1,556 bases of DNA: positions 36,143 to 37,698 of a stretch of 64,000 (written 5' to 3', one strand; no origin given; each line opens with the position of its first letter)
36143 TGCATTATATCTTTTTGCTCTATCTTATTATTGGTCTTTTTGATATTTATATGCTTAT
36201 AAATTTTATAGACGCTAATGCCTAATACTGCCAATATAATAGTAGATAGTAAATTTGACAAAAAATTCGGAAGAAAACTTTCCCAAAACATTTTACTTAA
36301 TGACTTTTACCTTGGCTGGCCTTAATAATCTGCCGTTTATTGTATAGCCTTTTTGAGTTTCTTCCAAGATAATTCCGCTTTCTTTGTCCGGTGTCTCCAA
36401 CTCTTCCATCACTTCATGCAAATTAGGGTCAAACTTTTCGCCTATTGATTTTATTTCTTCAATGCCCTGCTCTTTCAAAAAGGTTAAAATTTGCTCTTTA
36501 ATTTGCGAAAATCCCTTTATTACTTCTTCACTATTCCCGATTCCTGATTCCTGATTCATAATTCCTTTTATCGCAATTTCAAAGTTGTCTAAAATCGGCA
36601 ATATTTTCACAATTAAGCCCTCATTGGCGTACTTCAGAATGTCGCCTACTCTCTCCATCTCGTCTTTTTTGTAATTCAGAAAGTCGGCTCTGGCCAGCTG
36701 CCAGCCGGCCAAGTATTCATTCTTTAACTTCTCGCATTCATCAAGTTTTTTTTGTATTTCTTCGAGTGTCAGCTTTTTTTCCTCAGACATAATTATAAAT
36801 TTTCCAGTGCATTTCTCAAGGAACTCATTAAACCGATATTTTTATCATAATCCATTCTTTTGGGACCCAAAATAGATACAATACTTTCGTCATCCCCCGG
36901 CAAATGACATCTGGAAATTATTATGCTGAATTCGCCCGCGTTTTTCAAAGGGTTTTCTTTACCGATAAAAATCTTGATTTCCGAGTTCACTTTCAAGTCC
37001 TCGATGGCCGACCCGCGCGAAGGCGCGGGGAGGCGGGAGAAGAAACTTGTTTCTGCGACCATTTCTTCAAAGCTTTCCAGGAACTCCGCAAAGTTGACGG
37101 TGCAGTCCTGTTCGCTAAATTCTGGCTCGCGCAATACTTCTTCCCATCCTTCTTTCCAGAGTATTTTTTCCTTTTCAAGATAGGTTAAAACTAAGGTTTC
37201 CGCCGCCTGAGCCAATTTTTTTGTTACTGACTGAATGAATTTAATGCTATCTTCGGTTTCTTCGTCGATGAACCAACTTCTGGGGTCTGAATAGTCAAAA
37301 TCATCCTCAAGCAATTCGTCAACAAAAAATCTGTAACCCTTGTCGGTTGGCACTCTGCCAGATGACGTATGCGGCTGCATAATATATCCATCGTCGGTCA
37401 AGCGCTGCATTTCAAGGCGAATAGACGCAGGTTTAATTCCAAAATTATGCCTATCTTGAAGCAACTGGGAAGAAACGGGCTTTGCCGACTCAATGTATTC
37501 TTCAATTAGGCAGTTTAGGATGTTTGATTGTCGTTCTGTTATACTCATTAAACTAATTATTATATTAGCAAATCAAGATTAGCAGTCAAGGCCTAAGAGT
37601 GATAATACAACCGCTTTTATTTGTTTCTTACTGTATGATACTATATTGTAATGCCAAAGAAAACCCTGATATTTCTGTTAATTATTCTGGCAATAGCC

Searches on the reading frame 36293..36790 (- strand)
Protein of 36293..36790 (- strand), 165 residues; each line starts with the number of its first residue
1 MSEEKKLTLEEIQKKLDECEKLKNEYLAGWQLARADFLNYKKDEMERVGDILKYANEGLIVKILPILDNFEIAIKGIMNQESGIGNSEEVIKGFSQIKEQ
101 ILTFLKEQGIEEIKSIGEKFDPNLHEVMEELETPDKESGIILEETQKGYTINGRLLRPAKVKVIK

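Call 76: search_protein_families(library=pfam, proteins=[window:36293-36790:-], max_evalue=0.001)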
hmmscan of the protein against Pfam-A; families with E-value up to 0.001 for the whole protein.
window:36293-36790:- (165 aa): 1 family
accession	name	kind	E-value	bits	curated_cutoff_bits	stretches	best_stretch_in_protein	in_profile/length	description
PF01025.24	GrpE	-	9.9e-40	136.4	25.8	1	3-165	7-165/165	GrpE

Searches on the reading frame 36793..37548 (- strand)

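Call 76: search_protein_families(library=pfam, proteins=[window:36793-37548:-], max_evalue=0.001)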
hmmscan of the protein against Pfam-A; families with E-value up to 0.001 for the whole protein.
window:36793-37548:- (251 aa): 1 family
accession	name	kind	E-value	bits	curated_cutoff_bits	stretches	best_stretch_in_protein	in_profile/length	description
PF01628.27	HrcA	-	2.8e-15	57.3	22.2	1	96-238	100-215/215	HrcA protein C terminal domain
